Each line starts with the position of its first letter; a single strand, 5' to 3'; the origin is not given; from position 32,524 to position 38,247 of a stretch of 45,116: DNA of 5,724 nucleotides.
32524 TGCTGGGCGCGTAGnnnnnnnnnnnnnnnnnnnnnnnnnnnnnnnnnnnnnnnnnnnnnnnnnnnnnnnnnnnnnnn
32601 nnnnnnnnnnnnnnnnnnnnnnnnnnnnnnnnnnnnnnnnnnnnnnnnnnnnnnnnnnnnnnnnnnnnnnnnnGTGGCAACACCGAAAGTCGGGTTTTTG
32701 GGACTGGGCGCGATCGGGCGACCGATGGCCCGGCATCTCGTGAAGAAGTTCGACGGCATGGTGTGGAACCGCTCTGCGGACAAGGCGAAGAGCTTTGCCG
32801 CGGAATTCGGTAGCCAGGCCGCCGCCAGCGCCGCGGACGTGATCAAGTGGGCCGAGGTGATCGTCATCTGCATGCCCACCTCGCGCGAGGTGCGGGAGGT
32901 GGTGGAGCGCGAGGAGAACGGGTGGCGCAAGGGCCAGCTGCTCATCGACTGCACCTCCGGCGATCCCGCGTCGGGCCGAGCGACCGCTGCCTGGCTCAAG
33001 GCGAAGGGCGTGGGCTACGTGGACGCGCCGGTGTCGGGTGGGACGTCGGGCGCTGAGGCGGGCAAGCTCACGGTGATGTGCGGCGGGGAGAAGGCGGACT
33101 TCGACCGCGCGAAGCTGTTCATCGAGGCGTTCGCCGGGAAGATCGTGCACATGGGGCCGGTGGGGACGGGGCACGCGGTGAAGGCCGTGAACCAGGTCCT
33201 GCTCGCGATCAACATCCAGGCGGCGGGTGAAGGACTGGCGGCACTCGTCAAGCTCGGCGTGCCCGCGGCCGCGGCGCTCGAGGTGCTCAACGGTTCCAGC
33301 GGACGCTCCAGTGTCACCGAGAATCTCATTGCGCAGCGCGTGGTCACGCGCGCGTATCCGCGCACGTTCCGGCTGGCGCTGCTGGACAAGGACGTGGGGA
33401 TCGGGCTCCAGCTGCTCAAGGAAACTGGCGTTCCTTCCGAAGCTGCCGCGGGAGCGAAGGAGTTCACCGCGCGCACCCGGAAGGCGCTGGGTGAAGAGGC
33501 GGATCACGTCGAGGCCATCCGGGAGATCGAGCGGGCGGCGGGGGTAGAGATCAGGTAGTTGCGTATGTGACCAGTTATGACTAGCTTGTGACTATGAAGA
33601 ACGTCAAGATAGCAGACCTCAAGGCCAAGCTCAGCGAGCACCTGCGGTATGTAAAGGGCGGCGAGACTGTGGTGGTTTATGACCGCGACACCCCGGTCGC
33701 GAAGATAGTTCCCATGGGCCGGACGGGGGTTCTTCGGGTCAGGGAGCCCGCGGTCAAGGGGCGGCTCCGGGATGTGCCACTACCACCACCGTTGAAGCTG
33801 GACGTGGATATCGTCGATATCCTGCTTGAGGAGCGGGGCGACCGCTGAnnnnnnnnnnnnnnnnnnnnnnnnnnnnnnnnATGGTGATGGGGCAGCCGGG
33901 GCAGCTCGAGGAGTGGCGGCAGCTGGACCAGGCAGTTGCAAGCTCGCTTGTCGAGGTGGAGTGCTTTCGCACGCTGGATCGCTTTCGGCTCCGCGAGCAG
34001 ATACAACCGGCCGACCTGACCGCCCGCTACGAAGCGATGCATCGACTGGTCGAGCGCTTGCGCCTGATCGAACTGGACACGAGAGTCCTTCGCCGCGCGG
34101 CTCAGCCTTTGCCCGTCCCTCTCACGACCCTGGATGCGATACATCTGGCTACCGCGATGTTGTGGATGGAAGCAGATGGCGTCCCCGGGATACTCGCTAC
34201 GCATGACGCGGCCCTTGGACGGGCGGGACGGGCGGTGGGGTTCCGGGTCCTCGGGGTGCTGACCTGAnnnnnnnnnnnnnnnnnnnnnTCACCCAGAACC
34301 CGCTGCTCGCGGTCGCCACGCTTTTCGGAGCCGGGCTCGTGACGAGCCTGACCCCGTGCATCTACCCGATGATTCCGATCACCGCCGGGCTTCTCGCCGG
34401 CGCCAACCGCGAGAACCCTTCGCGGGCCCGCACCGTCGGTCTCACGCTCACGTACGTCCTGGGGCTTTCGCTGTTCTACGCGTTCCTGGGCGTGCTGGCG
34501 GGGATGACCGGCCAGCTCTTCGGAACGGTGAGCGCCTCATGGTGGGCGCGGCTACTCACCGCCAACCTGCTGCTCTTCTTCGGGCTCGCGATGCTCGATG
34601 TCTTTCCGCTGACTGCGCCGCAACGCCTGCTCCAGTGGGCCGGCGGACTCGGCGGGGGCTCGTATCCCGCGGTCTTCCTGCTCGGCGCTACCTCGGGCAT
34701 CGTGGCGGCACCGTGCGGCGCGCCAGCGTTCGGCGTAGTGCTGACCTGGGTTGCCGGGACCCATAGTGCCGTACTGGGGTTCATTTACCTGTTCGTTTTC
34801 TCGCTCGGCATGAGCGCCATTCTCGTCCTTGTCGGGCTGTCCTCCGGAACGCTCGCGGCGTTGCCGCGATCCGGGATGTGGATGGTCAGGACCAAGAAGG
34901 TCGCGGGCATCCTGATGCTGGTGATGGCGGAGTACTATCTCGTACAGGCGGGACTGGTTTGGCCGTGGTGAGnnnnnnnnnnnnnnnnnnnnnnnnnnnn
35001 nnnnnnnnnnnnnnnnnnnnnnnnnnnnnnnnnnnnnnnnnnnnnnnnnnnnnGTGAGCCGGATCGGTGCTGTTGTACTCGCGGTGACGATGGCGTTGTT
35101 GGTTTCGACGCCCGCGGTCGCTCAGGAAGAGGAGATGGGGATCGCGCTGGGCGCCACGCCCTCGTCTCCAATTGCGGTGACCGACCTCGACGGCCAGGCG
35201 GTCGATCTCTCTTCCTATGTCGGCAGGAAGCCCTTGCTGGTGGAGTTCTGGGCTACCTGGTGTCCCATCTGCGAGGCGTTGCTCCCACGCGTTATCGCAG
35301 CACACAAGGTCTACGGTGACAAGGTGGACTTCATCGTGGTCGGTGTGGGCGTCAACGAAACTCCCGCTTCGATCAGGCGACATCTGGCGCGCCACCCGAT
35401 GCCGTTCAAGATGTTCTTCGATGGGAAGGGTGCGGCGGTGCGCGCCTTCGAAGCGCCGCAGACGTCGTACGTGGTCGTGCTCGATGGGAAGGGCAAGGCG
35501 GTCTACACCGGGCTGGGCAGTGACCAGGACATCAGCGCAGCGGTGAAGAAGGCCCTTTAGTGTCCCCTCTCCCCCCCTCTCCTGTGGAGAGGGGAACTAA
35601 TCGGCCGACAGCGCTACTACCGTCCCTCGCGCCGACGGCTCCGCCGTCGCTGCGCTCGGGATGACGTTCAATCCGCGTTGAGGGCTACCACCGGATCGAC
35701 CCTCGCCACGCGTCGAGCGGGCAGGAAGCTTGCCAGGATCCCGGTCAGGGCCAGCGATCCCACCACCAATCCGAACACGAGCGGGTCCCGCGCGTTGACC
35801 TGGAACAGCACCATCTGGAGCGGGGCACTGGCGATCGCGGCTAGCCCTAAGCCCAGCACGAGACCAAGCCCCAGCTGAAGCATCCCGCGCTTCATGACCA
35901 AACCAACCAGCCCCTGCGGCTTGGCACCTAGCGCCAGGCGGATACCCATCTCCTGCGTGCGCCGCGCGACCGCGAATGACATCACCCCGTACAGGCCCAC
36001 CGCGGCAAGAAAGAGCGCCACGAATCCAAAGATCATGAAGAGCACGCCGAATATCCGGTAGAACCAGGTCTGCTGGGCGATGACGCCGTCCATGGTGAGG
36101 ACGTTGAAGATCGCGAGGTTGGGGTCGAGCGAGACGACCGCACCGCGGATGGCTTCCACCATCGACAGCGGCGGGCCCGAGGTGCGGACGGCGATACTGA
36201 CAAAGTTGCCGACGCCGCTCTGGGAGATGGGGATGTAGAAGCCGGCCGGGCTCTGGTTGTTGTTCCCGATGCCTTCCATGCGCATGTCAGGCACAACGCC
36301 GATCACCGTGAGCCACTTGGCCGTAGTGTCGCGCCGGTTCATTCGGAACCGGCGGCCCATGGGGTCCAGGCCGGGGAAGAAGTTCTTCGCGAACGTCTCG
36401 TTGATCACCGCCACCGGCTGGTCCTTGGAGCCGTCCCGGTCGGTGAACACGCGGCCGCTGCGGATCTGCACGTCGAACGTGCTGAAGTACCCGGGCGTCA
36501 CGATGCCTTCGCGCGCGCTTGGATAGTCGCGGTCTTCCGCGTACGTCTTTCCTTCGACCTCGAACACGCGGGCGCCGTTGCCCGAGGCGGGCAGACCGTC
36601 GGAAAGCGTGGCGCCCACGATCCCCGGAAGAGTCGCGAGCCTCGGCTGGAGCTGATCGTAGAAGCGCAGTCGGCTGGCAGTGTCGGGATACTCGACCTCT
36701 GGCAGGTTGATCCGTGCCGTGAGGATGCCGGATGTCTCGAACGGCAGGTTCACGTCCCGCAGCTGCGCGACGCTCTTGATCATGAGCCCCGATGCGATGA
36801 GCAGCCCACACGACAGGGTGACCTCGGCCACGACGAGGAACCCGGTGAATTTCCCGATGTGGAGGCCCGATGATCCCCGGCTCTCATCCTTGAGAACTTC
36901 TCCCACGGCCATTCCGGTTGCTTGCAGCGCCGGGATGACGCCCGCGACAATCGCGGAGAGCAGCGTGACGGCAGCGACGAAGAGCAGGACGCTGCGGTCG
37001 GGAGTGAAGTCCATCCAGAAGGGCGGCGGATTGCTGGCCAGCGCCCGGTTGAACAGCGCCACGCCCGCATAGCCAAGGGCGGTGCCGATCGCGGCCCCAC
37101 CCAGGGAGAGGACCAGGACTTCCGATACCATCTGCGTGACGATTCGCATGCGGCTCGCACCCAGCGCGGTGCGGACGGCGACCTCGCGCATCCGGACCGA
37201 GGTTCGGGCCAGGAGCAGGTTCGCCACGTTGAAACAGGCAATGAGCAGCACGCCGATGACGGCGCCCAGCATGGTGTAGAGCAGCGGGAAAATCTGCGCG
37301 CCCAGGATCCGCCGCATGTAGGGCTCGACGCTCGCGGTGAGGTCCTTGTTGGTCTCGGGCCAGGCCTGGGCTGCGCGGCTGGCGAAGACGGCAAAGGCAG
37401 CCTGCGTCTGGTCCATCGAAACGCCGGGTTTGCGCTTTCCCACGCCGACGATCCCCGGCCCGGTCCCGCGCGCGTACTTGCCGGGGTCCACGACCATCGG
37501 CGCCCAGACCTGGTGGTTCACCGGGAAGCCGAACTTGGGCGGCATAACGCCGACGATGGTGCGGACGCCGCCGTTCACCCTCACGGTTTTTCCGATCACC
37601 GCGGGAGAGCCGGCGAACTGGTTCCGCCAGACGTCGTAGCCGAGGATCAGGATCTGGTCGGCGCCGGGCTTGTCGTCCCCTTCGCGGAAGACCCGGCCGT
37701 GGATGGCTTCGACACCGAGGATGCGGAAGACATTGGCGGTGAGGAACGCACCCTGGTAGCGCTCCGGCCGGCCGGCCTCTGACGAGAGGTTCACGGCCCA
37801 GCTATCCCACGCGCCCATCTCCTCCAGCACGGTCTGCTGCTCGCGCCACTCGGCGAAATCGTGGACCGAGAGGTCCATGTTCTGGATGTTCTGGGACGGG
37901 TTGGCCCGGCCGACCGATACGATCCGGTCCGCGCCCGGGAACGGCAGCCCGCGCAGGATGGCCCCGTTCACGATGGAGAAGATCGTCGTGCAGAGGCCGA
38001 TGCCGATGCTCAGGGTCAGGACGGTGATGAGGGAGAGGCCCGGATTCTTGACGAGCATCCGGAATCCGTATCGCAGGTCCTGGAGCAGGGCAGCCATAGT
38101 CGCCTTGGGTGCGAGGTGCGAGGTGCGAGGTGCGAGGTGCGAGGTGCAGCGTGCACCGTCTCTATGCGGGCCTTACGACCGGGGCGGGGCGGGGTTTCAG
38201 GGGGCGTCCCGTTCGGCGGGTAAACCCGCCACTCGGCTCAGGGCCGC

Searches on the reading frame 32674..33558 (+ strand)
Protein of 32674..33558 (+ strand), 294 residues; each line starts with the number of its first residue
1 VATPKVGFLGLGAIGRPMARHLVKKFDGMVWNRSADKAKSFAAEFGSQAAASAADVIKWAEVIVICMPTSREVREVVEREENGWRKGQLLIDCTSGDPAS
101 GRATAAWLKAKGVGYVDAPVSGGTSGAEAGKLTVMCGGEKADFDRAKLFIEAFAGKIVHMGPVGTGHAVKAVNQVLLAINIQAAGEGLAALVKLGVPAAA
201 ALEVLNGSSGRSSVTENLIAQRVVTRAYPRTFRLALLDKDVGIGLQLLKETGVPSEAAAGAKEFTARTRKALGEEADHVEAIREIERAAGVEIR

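Call 15: search_protein_families(library=pfam, proteins=[window:32674-33558:+], max_evalue=0.001)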
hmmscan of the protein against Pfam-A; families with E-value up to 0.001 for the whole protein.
window:32674-33558:+ (294 aa): 5 families
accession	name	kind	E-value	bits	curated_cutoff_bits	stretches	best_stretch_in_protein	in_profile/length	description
PF03446.21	NAD_binding_2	-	8.4e-39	133.6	21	1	5-161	1-161/161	NAD binding domain of 6-phosphogluconate dehydrogenase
PF14833.11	NAD_binding_11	-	2.8e-34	118.4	30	1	164-283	1-120/122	NAD-binding of NADP-dependent 3-hydroxyisobutyrate dehydrogenase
PF03807.23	F420_oxidored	-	1.2e-12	48.7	21.6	1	5-96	1-94/94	NADP oxidoreductase coenzyme F420-dependent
PF02826.25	2-Hacid_dh_C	-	2.1e-07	31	25.1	1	5-112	38-145/178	D-isomer specific 2-hydroxyacid dehydrogenase, NAD binding domain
PF01488.26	Shikimate_DH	-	2e-05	25.1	24.3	1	3-73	12-89/138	Shikimate / quinate 5-dehydrogenase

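Call 36: find_encoding_contigs(protein=window:32674-33555:+, flank=3000, max_places=10)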
Protein seq(294 aa) (294 aa): 3 contigs read that carry it; 2 places shown.
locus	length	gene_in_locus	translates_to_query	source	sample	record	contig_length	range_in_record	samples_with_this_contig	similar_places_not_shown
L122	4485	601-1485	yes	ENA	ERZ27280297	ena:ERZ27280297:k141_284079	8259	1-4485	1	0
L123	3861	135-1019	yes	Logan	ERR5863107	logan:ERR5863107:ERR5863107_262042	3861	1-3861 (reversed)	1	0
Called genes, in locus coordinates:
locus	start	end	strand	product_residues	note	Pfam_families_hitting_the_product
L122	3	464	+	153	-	?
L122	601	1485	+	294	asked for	PF01488:Shikimate_DH (faint), PF02826:2-Hacid_dh_C (weak), PF03446:NAD_binding_2, PF03807:F420_oxidored, PF14833:NAD_binding_11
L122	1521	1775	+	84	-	PF02604:PhdYeFM_antitox (weak)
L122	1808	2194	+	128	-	-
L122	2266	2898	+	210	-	PF02683:DsbD_TM, PF13386:DsbD_2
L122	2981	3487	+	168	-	PF08534:Redoxin, PF00578:AhpC-TSA, PF00085:Thioredoxin, PF13905:Thioredoxin_8 (weak)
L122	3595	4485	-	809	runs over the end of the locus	PF12704:MacB_PCD, PF02687:FtsX, PF12704:MacB_PCD, PF02687:FtsX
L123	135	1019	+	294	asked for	PF01488:Shikimate_DH (faint), PF02826:2-Hacid_dh_C (weak), PF03446:NAD_binding_2, PF03807:F420_oxidored, PF14833:NAD_binding_11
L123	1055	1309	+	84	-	PF02604:PhdYeFM_antitox (weak)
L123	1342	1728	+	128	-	-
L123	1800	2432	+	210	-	PF02683:DsbD_TM, PF13386:DsbD_2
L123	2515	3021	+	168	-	PF08534:Redoxin, PF00578:AhpC-TSA, PF00085:Thioredoxin, PF13905:Thioredoxin_8 (weak)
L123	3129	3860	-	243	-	?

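Call 38: find_related_loci(query=window:32674-33555:+, collection=metagenome_contigs, flank=10000)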
Query window:32674-33555:+ (294 aa) in metagenome_contigs; peptide patterns used: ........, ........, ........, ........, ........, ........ (x = any residue, [..] = any of these).
600 stretches matched a pattern (row limit reached: there are more); 368 encode a relative of the query (tblastn E <= 1e-3); the best 80 are kept; 80 distinct loci.
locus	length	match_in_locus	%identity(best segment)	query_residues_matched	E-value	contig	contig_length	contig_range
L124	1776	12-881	84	5-294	9e-172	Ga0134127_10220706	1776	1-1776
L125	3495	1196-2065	67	5-294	4e-128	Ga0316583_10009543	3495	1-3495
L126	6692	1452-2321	65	5-294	3e-123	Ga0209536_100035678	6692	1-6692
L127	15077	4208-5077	64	5-294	3e-123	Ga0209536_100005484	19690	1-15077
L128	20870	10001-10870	67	5-294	5e-123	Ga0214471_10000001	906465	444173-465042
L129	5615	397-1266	66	5-294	3e-122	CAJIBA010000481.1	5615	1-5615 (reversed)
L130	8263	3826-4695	64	5-294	1e-121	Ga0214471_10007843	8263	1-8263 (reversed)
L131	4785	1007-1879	63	4-294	4e-122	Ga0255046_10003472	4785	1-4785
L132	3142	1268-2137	68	5-294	3e-125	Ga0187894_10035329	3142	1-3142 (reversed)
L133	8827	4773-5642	64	5-294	7e-121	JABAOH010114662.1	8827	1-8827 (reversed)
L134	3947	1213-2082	64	5-294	6e-123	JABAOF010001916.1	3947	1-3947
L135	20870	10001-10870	64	5-294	1e-117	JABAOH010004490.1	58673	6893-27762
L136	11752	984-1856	63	3-293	5e-117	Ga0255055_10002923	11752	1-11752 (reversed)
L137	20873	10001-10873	64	4-294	3e-117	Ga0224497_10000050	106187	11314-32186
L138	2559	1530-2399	62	5-294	6e-121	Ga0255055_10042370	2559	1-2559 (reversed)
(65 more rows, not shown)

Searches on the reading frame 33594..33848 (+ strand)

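Call 59: search_protein_families(library=pfam, proteins=[window:33594-33848:+])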
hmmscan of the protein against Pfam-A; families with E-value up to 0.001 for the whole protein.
window:33594-33848:+ (84 aa): 1 family
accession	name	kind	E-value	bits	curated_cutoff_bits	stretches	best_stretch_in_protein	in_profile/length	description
PF02604.26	PhdYeFM_antitox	-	1.4e-06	28.4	29.8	1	1-41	1-42/74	Antitoxin Phd_YefM, type II toxin-antitoxin system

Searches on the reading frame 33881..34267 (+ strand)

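Call 59: search_protein_families(library=pfam, proteins=[window:33881-34267:+])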
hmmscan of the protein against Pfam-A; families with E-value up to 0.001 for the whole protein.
window:33881-34267:+ (128 aa): 1 family
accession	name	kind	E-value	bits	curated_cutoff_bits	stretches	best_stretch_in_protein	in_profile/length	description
PF01850.27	PIN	-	6.9e-05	23.9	23.6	1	11-93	24-101/120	PIN domain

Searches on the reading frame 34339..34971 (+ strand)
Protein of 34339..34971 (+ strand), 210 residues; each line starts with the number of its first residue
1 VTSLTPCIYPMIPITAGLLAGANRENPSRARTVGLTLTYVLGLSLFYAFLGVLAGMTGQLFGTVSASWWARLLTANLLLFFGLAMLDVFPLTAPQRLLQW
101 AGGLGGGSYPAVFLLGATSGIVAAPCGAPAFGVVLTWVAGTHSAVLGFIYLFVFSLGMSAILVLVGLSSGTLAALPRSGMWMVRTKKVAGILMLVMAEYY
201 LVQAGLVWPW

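Call 15: search_protein_families(library=pfam, proteins=[window:34339-34971:+], max_evalue=0.001)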
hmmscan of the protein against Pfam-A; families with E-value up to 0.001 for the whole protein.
window:34339-34971:+ (210 aa): 2 families
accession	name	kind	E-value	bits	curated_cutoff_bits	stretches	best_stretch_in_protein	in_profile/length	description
PF02683.22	DsbD_TM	-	4.9e-41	140.9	27.1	1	2-199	15-213/219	Cytochrome C biogenesis protein transmembrane domain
PF13386.12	DsbD_2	-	5e-11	43.3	24.9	1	6-196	12-196/199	Cytochrome C biogenesis protein transmembrane region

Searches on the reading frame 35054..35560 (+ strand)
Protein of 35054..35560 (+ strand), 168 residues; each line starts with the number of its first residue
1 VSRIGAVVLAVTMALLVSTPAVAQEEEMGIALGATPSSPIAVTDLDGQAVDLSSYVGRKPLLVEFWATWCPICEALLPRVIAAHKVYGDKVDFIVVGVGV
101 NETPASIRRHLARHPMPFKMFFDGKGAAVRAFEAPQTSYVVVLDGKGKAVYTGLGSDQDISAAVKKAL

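Call 59: search_protein_families(library=pfam, proteins=[window:35054-35560:+])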
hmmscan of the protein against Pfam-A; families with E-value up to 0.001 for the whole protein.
window:35054-35560:+ (168 aa): 4 families
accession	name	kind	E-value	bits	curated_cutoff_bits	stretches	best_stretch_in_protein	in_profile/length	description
PF08534.16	Redoxin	-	1.1e-16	61.4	26.6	1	43-161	14-142/148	Redoxin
PF00578.27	AhpC-TSA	-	1.5e-13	51.2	26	1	41-140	9-112/124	AhpC/TSA family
PF00085.26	Thioredoxin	-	4.7e-08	33.4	23.5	1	58-105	18-65/103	Thioredoxin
PF13905.12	Thioredoxin_8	-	1e-06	29.4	27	1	59-148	2-93/94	Thioredoxin-like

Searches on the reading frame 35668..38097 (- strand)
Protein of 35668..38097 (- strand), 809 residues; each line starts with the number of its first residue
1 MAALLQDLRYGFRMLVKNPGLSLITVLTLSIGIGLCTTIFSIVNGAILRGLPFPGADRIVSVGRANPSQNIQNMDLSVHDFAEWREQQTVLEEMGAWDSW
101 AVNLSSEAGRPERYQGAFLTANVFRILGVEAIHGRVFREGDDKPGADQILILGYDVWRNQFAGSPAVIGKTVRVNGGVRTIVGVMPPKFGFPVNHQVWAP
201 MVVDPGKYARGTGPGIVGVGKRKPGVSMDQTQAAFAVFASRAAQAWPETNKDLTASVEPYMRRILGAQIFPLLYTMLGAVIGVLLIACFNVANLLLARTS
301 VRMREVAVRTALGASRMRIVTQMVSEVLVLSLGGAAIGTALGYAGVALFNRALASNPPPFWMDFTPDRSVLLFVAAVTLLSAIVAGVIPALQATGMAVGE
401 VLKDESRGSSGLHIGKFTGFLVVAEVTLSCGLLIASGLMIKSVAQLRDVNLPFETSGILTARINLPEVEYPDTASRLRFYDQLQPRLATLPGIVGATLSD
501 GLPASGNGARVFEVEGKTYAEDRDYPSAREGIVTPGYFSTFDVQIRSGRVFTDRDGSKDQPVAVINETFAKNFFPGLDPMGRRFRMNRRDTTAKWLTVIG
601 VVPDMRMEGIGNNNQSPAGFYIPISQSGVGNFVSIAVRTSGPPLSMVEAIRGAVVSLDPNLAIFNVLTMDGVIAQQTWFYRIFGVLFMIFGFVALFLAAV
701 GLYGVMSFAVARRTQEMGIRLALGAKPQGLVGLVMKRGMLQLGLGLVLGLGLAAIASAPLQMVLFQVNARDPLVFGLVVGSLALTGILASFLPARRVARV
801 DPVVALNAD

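Call 15: search_protein_families(library=pfam, proteins=[window:35668-38097:-], max_evalue=0.001)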
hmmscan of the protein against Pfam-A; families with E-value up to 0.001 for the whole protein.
window:35668-38097:- (809 aa): 2 families
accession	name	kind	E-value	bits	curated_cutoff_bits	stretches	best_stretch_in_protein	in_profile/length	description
PF12704.14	MacB_PCD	-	5.6e-36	125.2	27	2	22-234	1-203/207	MacB-like periplasmic core domain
PF02687.27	FtsX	-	3.2e-23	82.5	25.5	2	688-802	1-120/120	FtsX-like permease C-terminal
